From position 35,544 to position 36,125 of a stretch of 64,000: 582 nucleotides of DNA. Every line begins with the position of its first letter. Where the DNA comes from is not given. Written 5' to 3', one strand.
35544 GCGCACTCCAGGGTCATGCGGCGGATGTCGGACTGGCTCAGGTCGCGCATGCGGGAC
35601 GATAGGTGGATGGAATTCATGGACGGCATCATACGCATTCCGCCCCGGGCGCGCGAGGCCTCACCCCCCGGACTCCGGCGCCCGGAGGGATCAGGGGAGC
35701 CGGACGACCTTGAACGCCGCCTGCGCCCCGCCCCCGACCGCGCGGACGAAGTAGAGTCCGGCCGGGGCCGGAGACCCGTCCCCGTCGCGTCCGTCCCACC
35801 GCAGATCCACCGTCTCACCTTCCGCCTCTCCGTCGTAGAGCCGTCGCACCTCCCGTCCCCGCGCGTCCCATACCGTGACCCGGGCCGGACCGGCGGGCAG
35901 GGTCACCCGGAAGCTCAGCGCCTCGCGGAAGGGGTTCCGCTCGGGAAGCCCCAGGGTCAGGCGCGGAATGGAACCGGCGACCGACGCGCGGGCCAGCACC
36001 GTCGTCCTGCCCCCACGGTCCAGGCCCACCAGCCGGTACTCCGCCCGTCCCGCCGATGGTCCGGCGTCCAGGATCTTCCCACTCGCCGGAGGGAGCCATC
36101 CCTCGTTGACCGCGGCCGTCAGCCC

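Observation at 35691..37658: FG-GAP beta-propeller protein with a Por/T9SS-type C-terminal sorting domain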

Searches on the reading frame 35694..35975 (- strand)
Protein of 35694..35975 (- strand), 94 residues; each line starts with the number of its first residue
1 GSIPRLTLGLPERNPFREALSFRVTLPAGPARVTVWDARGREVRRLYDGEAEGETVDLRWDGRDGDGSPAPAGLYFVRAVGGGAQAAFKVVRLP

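Call 13: search_solved_structures(query=window:35694-35972:-, max_evalue=10, show_alignments=3)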
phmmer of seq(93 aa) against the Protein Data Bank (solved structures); distinct sequences matched with E-value up to 10: 6.
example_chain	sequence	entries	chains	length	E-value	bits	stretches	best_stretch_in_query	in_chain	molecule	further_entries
7eh9_A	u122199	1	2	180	2.1e-05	28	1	23-85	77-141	Basal-body rod modification protein FlgD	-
7bhq_A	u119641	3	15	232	3.4e-05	27.3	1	23-85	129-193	Basal-body rod modification protein FlgD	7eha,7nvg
3osv_A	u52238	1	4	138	8.3e-05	26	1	18-78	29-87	Flagellar basal-body rod modification protein FlgD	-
3c12_A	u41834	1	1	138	0.011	19.2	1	26-80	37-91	Flagellar protein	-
2lak_A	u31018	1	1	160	0.21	15.1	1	57-88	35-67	AHSA1-like protein RHE_CH02687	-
5m11_A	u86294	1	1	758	1.3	12.6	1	31-78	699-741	Immunoreactive 84kD antigen PG93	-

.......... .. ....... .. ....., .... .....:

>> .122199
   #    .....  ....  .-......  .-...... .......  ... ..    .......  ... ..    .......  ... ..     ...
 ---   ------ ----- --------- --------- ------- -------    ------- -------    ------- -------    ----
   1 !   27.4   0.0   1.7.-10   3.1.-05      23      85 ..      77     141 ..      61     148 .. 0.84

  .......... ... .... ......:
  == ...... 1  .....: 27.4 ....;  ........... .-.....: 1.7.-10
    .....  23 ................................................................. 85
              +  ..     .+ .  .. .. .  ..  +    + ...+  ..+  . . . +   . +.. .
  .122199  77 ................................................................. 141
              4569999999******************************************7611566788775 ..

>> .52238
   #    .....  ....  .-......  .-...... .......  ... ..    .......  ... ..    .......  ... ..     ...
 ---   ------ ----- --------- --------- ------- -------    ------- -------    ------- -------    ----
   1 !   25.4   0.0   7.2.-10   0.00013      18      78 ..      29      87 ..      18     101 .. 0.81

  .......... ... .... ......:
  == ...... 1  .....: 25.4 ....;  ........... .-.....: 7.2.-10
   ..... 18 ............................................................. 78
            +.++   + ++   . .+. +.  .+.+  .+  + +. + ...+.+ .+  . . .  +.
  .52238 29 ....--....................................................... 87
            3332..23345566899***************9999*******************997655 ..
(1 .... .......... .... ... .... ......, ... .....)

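Call 21: find_homologous_proteins(query=window:35694-35975:-, max_evalue=0.001)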
Query seq(94 aa): 6 candidates shared short words with the query, none scored E <= 0.001.

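Call 25: search_protein_families(library=ncbifam, alignment_id=A1, max_evalue=0.01)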
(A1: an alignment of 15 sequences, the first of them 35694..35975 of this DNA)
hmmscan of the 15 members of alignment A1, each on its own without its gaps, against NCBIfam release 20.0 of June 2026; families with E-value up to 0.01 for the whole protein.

A. member 1, window:35694-35975:- (94 aa): 5 families
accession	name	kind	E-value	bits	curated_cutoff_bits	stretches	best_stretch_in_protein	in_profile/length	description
NF005176.1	PRK06655.1-1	equivalog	2.2e-07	31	230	1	27-89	95-159/197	flagellar hook assembly protein FlgD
TIGR04183.1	Por_Secre_tail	domain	0.00017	21.5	23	1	14-91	4-70/72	T9SS type A sorting domain-containing protein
NF009277.0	PRK12634.1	equivalog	0.00062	19.9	333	1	28-80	121-173/221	flagellar basal body rod modification protein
NF009276.0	PRK12633.1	equivalog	0.00071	19.4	383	1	17-85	115-185/234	flagellar basal body rod modification protein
NF009453.0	PRK12813.1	equivalog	0.0016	18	264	1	28-77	123-169/223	flagellar basal body rod modification protein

B. families by the number of members that match (of 15 scanned): 9 families
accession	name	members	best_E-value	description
NF005176.1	PRK06655.1-1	14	4.2e-09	flagellar hook assembly protein FlgD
NF009277.0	PRK12634.1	14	7.8e-07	flagellar basal body rod modification protein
TIGR04183.1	Por_Secre_tail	12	1.4e-05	T9SS type A sorting domain-containing protein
NF009276.0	PRK12633.1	11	2.5e-06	flagellar basal body rod modification protein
NF033707.1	T9SS_sortase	10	1.1e-05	type IX secretion system sortase PorU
NF009453.0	PRK12813.1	9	9.2e-05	flagellar basal body rod modification protein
NF052228.1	T9SS_PorZ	7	9.6e-05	type IX secretion system anionic LPS delivery protein PorZ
NF009452.0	PRK12812.1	5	8.1e-05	flagellar basal body rod modification protein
NF053608.1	Lsa66_OmpA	2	0.0091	fibronectin-binding adhesin Lsa66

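Call 31: search_protein_representatives(alignment_id=A1)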
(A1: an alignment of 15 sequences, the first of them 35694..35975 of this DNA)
Query: 15 sequences, 94 profile positions. Proteins with E-value up to 0.001 (for the whole library): 215592; up to 1e-10: 47485; up to 1e-30: 102. The best 150 are listed.
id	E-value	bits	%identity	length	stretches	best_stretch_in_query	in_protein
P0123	1.7e-99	341.9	-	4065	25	33-90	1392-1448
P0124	4.4e-99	340.5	-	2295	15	23-81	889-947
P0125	6.7e-87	301.5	-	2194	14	30-82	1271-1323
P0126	2.5e-82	286.8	-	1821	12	30-82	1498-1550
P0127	6.0e-78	272.8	-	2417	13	19-81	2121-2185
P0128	2.1e-76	267.9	-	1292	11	12-84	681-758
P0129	2.0e-71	251.9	-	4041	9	27-84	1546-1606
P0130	4.3e-69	244.4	-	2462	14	19-84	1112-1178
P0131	7.5e-69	243.6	-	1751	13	27-79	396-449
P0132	2.3e-68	242.1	-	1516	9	27-85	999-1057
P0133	2.8e-65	232.2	-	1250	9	17-80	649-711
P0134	2.2e-64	229.3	-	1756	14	11-79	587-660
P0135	2.1e-63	226.2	-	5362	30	6-71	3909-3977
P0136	1.5e-60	217.1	-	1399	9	27-81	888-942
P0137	4.0e-58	209.3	-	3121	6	28-84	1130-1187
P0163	2.2e-39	149.2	-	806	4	10-90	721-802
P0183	7.6e-36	137.9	-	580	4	7-91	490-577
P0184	7.7e-36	137.8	-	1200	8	13-83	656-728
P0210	5.1e-32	125.6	-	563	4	12-93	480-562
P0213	9.3e-32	124.8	-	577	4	8-91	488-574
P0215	1.7e-31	123.9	-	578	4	19-91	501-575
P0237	9.9e-30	118.3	-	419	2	5-93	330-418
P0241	1.8e-29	117.4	-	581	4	30-93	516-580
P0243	2.9e-29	116.8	-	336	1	6-94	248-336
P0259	3.3e-28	113.4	-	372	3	6-89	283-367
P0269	2.0e-27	110.8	-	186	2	12-83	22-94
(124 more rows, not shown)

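Call 48: search_protein_families(library=pfam, proteins=[P0243, P0237, P0259, P0183, P0210, P0163, P0241, P0215, P0269, P0213], max_evalue=0.001)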
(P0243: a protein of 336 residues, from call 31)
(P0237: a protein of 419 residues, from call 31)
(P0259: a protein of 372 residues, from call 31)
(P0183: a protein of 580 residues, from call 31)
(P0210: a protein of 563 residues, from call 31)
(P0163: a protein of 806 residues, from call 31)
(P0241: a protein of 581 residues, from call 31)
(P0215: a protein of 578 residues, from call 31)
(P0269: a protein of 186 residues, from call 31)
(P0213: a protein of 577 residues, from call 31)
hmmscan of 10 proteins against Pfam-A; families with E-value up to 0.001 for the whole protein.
P0243 (336 aa): 2 families
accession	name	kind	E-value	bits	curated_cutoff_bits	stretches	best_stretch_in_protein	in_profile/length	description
PF01839.29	FG-GAP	-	2.1e-11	43.8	22.1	1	43-80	2-37/37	FG-GAP repeat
PF13860.13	FlgD_ig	-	1.9e-09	37.8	27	1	262-324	12-76/79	FlgD Ig-like domain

P0237 (419 aa): 2 families
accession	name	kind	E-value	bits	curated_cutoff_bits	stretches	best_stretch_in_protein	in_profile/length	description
PF13860.13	FlgD_ig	-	2.2e-20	72.8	27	2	344-405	10-74/79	FlgD Ig-like domain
PF18962.6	Por_Secre_tail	-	3.4e-06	27.7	27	0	337-372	3-35/75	Secretion system C-terminal sorting domain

P0259 (372 aa): 3 families
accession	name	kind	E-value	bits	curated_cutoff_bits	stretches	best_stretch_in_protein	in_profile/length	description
PF13860.13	FlgD_ig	-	3.5e-32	110.7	27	3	297-359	10-75/79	FlgD Ig-like domain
PF10029.15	DUF2271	-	1.4e-10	41.5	27.3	0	329-360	72-103/136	Predicted periplasmic protein (DUF2271)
PF13585.12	CHU_C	-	0.00043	20.8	27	0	335-359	48-72/86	CHU_C Type IX secretion signal domain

P0183 (580 aa): 2 families
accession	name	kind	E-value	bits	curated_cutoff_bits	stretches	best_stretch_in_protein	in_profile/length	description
PF13860.13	FlgD_ig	-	1.2e-26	92.9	27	3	516-561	25-69/79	FlgD Ig-like domain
PF10029.15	DUF2271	-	0.00065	19.9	27.3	0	428-456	74-102/136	Predicted periplasmic protein (DUF2271)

P0210 (563 aa): 2 families
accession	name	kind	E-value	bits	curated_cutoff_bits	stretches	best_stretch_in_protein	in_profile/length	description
PF13860.13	FlgD_ig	-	5.9e-28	97.1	27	3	489-550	13-75/79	FlgD Ig-like domain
PF10029.15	DUF2271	-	5.1e-06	26.7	27.3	0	72-98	72-98/136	Predicted periplasmic protein (DUF2271)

P0163 (806 aa): 2 families
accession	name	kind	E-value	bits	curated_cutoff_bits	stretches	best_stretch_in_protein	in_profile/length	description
PF13860.13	FlgD_ig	-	6.5e-36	122.6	27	3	626-686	13-74/79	FlgD Ig-like domain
PF13385.13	Laminin_G_3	-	5.7e-18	65.9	27.6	1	32-191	2-150/151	Concanavalin A-like lectin/glucanases superfamily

P0241 (581 aa): 2 families
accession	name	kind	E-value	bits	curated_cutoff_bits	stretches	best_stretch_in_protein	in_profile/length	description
PF13860.13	FlgD_ig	-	1.1e-31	109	27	3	146-211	11-76/79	FlgD Ig-like domain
PF10029.15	DUF2271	-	0.00044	20.4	27.3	0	537-580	71-114/136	Predicted periplasmic protein (DUF2271)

P0215 (578 aa): 1 family
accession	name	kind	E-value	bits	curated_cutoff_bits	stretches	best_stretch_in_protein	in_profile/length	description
PF13860.13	FlgD_ig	-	1.7e-23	82.8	27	2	394-455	11-73/79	FlgD Ig-like domain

P0269 (186 aa): 4 families
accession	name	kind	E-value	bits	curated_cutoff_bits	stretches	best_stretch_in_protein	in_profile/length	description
PF13860.13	FlgD_ig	-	3.7e-19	68.9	27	2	41-93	24-76/79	FlgD Ig-like domain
PF13585.12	CHU_C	-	2e-08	34.6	27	0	41-92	28-72/86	CHU_C Type IX secretion signal domain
PF18962.6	Por_Secre_tail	-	1.5e-05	25.7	27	0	23-60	3-40/75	Secretion system C-terminal sorting domain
PF10029.15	DUF2271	-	0.00033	20.8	27.3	0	144-173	73-102/136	Predicted periplasmic protein (DUF2271)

P0213 (577 aa): 2 families
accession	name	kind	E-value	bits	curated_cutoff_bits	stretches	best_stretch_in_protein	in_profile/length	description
PF13860.13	FlgD_ig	-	3e-25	88.4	27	3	400-450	21-71/79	FlgD Ig-like domain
PF10029.15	DUF2271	-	4.7e-05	23.6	27.3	0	531-561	69-99/136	Predicted periplasmic protein (DUF2271)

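Call 51: find_related_loci(query=A4, collection=genome_contigs, flank=10000)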
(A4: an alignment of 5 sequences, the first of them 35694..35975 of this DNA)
Query A4 (94 aa) in genome_contigs; peptide patterns used: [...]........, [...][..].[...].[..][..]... (x = any residue, [..] = any of these).
356 stretches matched a pattern; 125 encode a relative of the query (tblastn E <= 1e-3); the best 80 are kept; 80 distinct loci.
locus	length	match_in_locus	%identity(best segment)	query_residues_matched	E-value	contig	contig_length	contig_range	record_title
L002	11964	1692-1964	92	1-91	4e-50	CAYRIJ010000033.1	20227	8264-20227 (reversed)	MAG TPA_asm: uncultured bacterium isolate binchicken_co224_236 genome assembly, contig: NODE_2402_length_20227_cov_6.737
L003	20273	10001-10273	59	4-94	7e-28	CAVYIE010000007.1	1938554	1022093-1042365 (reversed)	MAG: Candidatus Eisenbacteria bacterium isolate MFD05684.bin.1.2 genome assembly, contig: contig_7436, whole genome shot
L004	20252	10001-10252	56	11-94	1e-24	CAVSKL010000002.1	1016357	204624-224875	MAG: Candidatus Eisenbacteria bacterium isolate MFD01721.bin.1.114 genome assembly, contig: contig_34111, whole genome s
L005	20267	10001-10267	53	6-93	6e-19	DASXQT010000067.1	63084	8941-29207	MAG TPA_asm: Candidatus Eisenbacteria bacterium isolate SMAG_U4620 k141_1641521, whole genome shotgun sequence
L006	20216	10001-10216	55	14-85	4e-18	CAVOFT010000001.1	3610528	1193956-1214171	MAG: uncultured bacterium isolate MFD09964.bin.1.74 genome assembly, contig: contig_1130, whole genome shotgun sequence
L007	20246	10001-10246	51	14-94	7e-17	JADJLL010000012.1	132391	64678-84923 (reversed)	MAG: Candidatus Eisenbacteria bacterium isolate EsbW_18-Q3-R4-48_BAT3C.113 tig00012875-10-1323130, whole genome shotgun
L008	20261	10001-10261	47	8-93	6e-17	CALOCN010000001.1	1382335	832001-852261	MAG: Candidatus Eiseniibacteriota bacterium isolate LOGT_bin.0075 genome assembly, contig: contig_1932, whole genome sho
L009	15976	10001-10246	51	14-94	8e-17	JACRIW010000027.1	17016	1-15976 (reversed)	MAG: Candidatus Eisenbacteria bacterium isolate NC_groundwater_1813_Pr3_B-0.1um_71_17 SR-2_scaffold_141_795511, whole ge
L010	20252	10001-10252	52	2-83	2e-16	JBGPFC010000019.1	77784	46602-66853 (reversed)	MAG: Candidatus Eisenbacteria bacterium isolate OBJ_0618_7090110_76 k141_8330746_length_77784_cov_54.9912, whole genome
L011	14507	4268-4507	53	5-83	5e-16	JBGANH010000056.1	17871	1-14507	MAG: Candidatus Eisenbacteria bacterium isolate MAG_MBR_H10.75 MBRH10-75_opera_contig_10422, whole genome shotgun sequen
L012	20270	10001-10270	46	6-94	6e-15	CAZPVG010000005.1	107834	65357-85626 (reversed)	MAG TPA_asm: uncultured bacterium isolate SRP214966_co3_380 genome assembly, contig: NODE_47_length_107834_cov_9.604932,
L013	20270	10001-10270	43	4-92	2e-14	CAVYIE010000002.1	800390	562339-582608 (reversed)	MAG: Candidatus Eisenbacteria bacterium isolate MFD05684.bin.1.2 genome assembly, contig: contig_29744, whole genome sho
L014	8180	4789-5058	43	5-93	3e-14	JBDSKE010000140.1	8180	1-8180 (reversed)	MAG: Candidatus Eisenbacteria bacterium isolate cluster1_bin.339 k127_225479, whole genome shotgun sequence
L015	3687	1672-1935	42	4-93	9e-14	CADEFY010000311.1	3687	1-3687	uncultured bacterium isolate Candidatus Eisenbacteria sp. RBC018 genome assembly, contig: MAG018_311, whole genome shotg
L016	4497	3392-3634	44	14-93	9e-14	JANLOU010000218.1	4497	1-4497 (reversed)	MAG: Candidatus Eisenbacteria bacterium isolate OTE_38_metabat_53 OTE_38_k141_4498402, whole genome shotgun sequence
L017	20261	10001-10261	44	6-91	1e-13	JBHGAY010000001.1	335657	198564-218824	MAG: Candidatus Eisenbacteria bacterium isolate SBS.BIN.67 SBSBIN67_contig_1, whole genome shotgun sequence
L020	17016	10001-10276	37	1-91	8e-13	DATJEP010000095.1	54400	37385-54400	MAG TPA_asm: Candidatus Udaeobacter sp. isolate SMAG_U15436 k141_10709584, whole genome shotgun sequence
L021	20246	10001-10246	45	14-94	1e-12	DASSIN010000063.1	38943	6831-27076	MAG TPA_asm: Candidatus Eisenbacteria bacterium isolate SMAG_U1088 k141_8354, whole genome shotgun sequence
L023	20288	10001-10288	40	4-93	3e-12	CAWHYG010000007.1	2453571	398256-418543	MAG: Candidatus Eisenbacteria bacterium isolate MFD01476.bin.1.183 genome assembly, contig: contig_35578, whole genome s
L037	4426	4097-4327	49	3-78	9e-11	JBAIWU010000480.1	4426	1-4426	MAG: Candidatus Eisenbacteria bacterium isolate bin_129 c_000015770706, whole genome shotgun sequence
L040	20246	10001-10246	40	14-94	2e-10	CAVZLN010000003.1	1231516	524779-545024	MAG: Candidatus Eisenbacteria bacterium isolate MFD05942.bin.1.102 genome assembly, contig: contig_28175, whole genome s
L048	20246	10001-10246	43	4-83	5e-10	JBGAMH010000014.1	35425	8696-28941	MAG: Candidatus Eisenbacteria bacterium isolate MAG_MBR_H10.5 MBRH10-5_opera_contig_4351, whole genome shotgun sequence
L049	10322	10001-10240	42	14-93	5e-10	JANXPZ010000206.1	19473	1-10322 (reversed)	MAG: Candidatus Eisenbacteria bacterium isolate GL140_4_concoct_147_sub GL140_4_k141_3076978, whole genome shotgun seque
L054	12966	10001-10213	40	10-81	2e-9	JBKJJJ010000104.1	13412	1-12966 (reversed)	MAG: Candidatus Eisenbacteria bacterium isolate ant_bin.20 S1Ck117_24391_flag_1_multi_13.9736_len_13412, whole genome sh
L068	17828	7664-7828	51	35-91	6e-9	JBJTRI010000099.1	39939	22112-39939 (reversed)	MAG: bacterium isolate samp_4448_metabat2_108 samp_4448_1028079, whole genome shotgun sequence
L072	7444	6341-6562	39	6-78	2e-8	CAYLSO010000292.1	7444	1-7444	MAG TPA_asm: uncultured bacterium isolate binchicken_co255_229 genome assembly, contig: k141_4268602, whole genome shotg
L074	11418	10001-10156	46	32-83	2e-8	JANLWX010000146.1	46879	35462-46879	MAG: Candidatus Eisenbacteria bacterium isolate OTE_20_metabat_201 OTE_20_k141_3192034, whole genome shotgun sequence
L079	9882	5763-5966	38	14-78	3e-8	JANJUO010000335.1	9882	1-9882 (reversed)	MAG: bacterium isolate RXS1_metabat.bin.37 RXS1_k141_245567, whole genome shotgun sequence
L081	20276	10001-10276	34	1-91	3e-8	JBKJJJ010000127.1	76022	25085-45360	MAG: Candidatus Eisenbacteria bacterium isolate ant_bin.20 S1Ck117_851891_flag_1_multi_13.7441_len_76022, whole genome s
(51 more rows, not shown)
